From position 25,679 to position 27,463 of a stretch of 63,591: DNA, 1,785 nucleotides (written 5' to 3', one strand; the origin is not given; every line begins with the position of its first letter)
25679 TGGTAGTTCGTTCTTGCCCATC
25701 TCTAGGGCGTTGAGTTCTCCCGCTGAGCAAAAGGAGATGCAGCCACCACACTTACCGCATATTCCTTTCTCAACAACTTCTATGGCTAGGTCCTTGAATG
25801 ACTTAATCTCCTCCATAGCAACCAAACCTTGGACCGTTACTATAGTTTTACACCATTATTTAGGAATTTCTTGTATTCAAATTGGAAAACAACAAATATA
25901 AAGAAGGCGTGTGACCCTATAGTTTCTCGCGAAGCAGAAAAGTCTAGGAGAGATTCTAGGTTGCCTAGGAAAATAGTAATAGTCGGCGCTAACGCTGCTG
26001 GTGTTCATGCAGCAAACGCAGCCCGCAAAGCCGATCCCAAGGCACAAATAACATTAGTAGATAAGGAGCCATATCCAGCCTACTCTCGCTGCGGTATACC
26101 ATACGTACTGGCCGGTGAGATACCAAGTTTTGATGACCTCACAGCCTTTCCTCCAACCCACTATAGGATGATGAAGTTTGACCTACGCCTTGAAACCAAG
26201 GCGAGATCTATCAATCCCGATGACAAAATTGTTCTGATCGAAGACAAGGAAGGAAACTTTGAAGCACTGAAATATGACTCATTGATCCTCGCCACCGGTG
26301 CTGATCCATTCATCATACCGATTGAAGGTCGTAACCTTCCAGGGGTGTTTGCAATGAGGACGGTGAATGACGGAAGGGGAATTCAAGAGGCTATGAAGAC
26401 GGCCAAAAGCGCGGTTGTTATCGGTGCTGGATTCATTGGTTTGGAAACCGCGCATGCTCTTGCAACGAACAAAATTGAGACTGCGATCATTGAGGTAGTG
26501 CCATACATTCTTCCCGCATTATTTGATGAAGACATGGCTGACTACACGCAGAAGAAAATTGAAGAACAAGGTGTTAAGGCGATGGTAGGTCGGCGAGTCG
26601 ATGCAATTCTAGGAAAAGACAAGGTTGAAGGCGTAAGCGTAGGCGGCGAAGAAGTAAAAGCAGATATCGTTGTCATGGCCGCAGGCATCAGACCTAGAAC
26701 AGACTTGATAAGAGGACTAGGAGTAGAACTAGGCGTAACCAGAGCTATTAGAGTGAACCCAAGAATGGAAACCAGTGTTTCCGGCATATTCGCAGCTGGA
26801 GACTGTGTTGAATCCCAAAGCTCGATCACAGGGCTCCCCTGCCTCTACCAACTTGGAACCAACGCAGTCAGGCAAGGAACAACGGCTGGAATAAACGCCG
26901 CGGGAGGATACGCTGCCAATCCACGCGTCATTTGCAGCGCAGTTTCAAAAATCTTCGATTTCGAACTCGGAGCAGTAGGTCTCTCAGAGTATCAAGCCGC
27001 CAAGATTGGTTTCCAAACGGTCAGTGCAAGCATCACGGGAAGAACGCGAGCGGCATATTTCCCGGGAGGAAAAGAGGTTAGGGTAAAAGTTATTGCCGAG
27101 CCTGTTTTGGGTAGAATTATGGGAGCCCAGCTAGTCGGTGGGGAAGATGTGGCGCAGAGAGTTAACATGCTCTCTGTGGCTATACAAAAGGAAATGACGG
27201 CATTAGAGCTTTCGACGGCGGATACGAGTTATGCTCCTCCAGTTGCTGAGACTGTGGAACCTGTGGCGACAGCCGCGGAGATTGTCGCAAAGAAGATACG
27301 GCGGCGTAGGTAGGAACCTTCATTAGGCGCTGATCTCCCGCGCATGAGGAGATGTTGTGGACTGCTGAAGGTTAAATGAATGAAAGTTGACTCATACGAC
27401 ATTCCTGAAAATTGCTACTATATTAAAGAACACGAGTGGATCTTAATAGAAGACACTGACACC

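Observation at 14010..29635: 15-kb Hdr/Flx-type redox supercluster without hydrogenase or methanogenesis genes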

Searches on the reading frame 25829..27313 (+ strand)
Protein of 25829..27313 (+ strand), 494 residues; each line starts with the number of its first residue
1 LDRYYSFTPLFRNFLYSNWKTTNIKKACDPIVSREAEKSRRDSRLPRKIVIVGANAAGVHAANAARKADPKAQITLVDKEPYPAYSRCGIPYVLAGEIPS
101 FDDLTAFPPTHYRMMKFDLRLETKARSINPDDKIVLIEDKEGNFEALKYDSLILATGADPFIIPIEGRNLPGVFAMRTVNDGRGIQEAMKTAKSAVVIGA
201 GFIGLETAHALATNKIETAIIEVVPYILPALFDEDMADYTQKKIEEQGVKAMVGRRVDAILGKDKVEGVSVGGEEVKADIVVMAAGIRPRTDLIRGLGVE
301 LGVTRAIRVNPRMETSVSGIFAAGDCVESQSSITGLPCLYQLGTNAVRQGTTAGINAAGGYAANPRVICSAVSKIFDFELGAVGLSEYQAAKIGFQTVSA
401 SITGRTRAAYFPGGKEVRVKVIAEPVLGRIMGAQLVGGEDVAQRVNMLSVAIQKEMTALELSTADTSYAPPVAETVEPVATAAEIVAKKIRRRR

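Call 4: search_protein_families(library=pfam, proteins=[window:25829-27313:+])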
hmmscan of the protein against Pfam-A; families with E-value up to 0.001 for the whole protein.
window:25829-27313:+ (494 aa): 9 families
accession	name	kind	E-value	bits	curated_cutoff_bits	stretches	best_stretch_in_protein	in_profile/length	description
PF07992.20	Pyr_redox_2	-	4.4e-60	204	26.1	1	48-350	2-291/291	Pyridine nucleotide-disulphide oxidoreductase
PF00070.33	Pyr_redox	-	9.3e-18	65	22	1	195-271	2-79/82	Pyridine nucleotide-disulphide oxidoreductase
PF02852.28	Pyr_redox_dim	-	2.7e-15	57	25.3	1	374-477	5-107/110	Pyridine nucleotide-disulphide oxidoreductase, dimerisation domain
PF01266.30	DAO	-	3.5e-10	40.4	27.9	0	195-222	2-29/353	FAD dependent oxidoreductase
PF13738.12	Pyr_redox_3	-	1.6e-09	37.9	30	0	242-324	216-305/305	Pyridine nucleotide-disulphide oxidoreductase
PF03486.20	HI0933_like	-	7.2e-07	29.3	50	0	48-81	2-33/244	HI0933-like protein Rossmann domain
PF13450.12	NAD_binding_8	-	2.9e-06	27.9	21.9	0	51-83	1-31/68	NAD(P)-binding Rossmann-like domain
PF13454.12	NAD_binding_9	-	0.00017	22.1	21.8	0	50-82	1-35/155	FAD-NAD(P)-binding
PF00890.30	FAD_binding_2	-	0.00022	21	20.4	0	195-225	2-32/414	FAD binding domain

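Call 9: search_protein_families(library=ncbifam, proteins=[window:25829-27313:+], max_evalue=0.00001)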
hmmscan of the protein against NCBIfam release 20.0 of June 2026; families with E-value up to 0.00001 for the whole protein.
window:25829-27313:+ (494 aa): 51 families (the best 25 are shown)
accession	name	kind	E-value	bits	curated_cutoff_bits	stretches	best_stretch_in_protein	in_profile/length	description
TIGR03385.1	CoA_CoA_reduc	equivalog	1.3e-99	333.9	578.8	1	48-481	1-437/439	CoA-disulfide reductase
NF007123.0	PRK09564.1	equivalog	1.8e-91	307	458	1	48-482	2-439/444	CoA-disulfide reductase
NF046103.1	NOXase_Strep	equivalog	1.3e-71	241.9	600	1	48-474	1-429/442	H2O-forming NADH oxidase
NF045765.1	PhenlGlyoxDHPadH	equivalog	4.6e-53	180.6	475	1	49-368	5-318/416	NADH-dependent phenylglyoxylate dehydrogenase subunit epsilon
TIGR02374.1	nitri_red_nirB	equivalog_domain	2.1e-52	178.6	578.35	1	49-341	1-293/794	nitrite reductase large subunit NirB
NF010037.0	PRK13512.1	equivalog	1.4e-51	175.8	394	1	47-474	2-425/438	CoA-disulfide reductase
TIGR01350.1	lipoamide_DH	equivalog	1.2e-39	136.3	408.8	1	131-483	115-454/461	dihydrolipoyl dehydrogenase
NF011565.0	PRK14989.1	subfamily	1.8e-37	128.8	883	1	48-337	5-293/847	nitrite reductase large subunit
NF003437.0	PRK04965.1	equivalog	2.5e-37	128.8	392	1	47-333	3-281/378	NADH:flavorubredoxin reductase NorW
NF042949.2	3PPDioc_HcaD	equivalog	1e-36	126.5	450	1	48-330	3-279/386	3-phenylpropionate/cinnamic acid dioxygenase ferredoxin--NAD(+) reductase subunit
NF004943.0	PRK06292.2-1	equivalog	2.3e-32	112.4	432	1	126-478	110-450/456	dihydrolipoyl dehydrogenase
TIGR02053.1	MerA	equivalog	5.5e-32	111.4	454.45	1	131-476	115-446/465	mercury(II) reductase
NF041682.1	ant_diox_AndAa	equivalog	2.5e-30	105.5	650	1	48-328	5-280/406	anthranilate 1,2-dioxygenase system ferredoxin--NAD(+) reductase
NF007286.0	PRK09754.1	equivalog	2.8e-30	105.4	447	1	48-329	5-279/400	phenylpropionate dioxygenase ferredoxin reductase subunit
NF041853.1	hythiocyan_redase_MerA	equivalog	4.3e-27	95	650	1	128-461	101-420/440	hypothiocyanous acid reductase MerA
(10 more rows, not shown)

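Call 24: find_related_loci(query=window:25952-27313:+, collection=metagenome_contigs, flank=10000)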
Query window:25952-27313:+ (453 aa) in metagenome_contigs; peptide patterns used: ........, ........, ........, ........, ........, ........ (x = any residue, [..] = any of these).
238 stretches matched a pattern; 66 encode a relative of the query (tblastn E <= 1e-3); 66 distinct loci.
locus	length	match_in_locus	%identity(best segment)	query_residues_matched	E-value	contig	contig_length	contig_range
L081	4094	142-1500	91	1-453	0e+0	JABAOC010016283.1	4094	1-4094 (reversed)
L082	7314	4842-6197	90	1-452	0e+0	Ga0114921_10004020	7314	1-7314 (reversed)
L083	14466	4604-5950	90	4-452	0e+0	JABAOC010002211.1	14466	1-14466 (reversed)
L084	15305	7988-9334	90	4-452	0e+0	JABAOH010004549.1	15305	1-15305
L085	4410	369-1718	91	4-453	0e+0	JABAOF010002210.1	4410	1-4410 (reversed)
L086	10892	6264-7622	90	1-453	0e+0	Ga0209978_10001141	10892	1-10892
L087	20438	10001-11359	90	1-453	0e+0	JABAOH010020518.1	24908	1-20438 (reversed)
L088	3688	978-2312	86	5-449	0e+0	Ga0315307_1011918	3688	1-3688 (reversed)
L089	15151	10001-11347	88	4-452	0e+0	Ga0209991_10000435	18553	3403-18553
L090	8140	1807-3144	91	4-449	0e+0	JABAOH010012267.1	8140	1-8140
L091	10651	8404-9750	87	4-452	0e+0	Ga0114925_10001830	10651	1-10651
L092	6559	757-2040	90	25-452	0e+0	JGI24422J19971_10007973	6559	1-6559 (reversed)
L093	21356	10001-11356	89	1-452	0e+0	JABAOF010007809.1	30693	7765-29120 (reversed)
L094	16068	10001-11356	89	1-452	0e+0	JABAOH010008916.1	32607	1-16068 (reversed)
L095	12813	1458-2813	89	1-452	0e+0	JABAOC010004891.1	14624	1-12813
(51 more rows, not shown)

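Call 51: search_solved_structures(query=window:25961-27313:+, max_evalue=1e-30, show_alignments=1)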
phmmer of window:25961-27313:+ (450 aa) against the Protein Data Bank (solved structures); distinct sequences matched with E-value up to 1e-30: 33.
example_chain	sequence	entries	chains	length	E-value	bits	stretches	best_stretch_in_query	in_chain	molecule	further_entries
6pfz_D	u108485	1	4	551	6.4e-83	282.4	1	5-444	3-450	NADH oxidase (NoxA-3)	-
6ruz_A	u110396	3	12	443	6.7e-76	259.3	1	2-440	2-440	NADH oxidase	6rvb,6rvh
4fx9_A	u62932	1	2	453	5.7e-71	243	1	1-442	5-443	Coenzyme A disulfide reductase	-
3kd9_A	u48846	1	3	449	9.8e-71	242.3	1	3-442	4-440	Coenzyme A disulfide reductase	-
5l1n_A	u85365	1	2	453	1.1e-70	242.1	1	1-442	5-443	Coenzyme A disulfide reductase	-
8a56_A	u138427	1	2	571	7.8e-67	229.4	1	4-436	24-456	Coenzyme A-persulfide reductase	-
3iwa_A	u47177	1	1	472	4e-64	220.5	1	4-441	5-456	FAD-dependent pyridine nucleotide-disulphide oxidoreductase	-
3ntd_A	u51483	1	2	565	1e-63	219.2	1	3-444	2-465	FAD-dependent pyridine nucleotide-disulphide oxidoreductase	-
3nta_A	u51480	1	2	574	1.1e-63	219.1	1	3-444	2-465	FAD-dependent pyridine nucleotide-disulphide oxidoreductase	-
3cgb_A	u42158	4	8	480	2.8e-63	217.7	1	5-439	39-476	Pyridine nucleotide-disulfide oxidoreductase, class I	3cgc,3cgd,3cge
4ocg_A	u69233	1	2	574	1.8e-62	215.1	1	3-444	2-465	FAD-dependent pyridine nucleotide-disulphide oxidoreductase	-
3nt6_A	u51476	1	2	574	3.6e-62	214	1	3-444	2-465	FAD-dependent pyridine nucleotide-disulphide oxidoreductase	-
3icr_A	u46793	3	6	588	1.5e-55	192.3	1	3-437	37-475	Coenzyme A-Disulfide Reductase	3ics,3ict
2bc0_A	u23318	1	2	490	3.3e-47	164.8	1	3-429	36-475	NADH Oxidase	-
5er0_A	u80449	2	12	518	3.3e-47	164.8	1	4-427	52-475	NADH oxidase | NAD(FAD)-dependent dehydrogenase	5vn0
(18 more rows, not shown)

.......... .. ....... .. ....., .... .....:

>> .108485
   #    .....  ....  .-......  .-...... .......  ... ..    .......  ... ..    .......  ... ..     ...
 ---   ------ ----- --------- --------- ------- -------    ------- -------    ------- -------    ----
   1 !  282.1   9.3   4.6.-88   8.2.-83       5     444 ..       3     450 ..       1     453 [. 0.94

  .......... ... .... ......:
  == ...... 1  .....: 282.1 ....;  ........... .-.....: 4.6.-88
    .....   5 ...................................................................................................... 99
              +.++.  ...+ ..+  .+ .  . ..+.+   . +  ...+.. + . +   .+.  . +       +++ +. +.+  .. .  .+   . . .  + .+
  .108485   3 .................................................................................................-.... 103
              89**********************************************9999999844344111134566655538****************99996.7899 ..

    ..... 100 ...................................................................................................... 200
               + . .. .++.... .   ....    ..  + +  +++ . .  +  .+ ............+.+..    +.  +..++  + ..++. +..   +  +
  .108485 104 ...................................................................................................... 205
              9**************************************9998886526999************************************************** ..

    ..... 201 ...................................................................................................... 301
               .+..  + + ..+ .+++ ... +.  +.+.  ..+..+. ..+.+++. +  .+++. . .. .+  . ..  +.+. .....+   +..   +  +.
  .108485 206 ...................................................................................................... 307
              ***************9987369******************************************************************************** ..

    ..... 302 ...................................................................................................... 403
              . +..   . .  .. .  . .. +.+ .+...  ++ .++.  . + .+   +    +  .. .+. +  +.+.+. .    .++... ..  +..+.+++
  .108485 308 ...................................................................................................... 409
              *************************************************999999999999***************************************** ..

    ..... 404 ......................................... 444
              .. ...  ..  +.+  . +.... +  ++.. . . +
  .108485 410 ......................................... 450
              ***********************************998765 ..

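Call 56: search_protein_families(library=pfam, proteins=[L087:7128-8624:-], max_evalue=0.001)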
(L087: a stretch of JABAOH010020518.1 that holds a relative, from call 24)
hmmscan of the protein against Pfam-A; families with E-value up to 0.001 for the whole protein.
L087:7128-8624:- (498 aa): 17 families
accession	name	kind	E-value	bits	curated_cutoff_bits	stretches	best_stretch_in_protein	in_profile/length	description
PF07992.20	Pyr_redox_2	-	1e-33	117.5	26.1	1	184-482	2-291/291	Pyridine nucleotide-disulphide oxidoreductase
PF13738.12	Pyr_redox_3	-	8.5e-15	55.2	30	1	271-353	126-201/305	Pyridine nucleotide-disulphide oxidoreductase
PF13183.11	Fer4_8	-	1.8e-11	44.9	27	1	33-94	3-68/68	4Fe-4S dicluster domain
PF13450.12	NAD_binding_8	-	7.7e-10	39.4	21.9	1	187-221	1-35/68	NAD(P)-binding Rossmann-like domain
PF00070.33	Pyr_redox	-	7.2e-09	36.5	22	0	318-391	1-78/82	Pyridine nucleotide-disulphide oxidoreductase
PF01266.30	DAO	-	9e-08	32.5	27.9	1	184-218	1-35/353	FAD dependent oxidoreductase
PF13187.11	Fer4_9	-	1.1e-07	32.2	27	1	34-93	1-50/52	4Fe-4S dicluster domain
PF01593.30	Amino_oxidase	-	1.3e-07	31.7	19.8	1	193-219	2-28/443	Flavin containing amine oxidoreductase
PF13534.11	Fer4_17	-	4e-07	30.9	22.2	1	35-94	2-60/61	4Fe-4S dicluster domain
PF13237.11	Fer4_10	-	1.2e-05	25.5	25.5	1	33-91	7-53/53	4Fe-4S dicluster domain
PF01262.27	AlaDh_PNT_C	-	3.5e-05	23.8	23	0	178-212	21-58/214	Alanine dehydrogenase/PNT, C-terminal domain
PF12838.12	Fer4_7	-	7.3e-05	23.6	27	1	35-93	2-51/52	4Fe-4S dicluster domain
PF01134.28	GIDA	-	0.00017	21.2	22.1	0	185-212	2-29/391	Glucose inhibited division protein A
PF01946.23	Thi4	-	0.00024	20.9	26.2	1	182-223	17-59/235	Thi4 family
PF13484.11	Fer4_16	-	0.00027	22.1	30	0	25-46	43-64/66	4Fe-4S double cluster binding domain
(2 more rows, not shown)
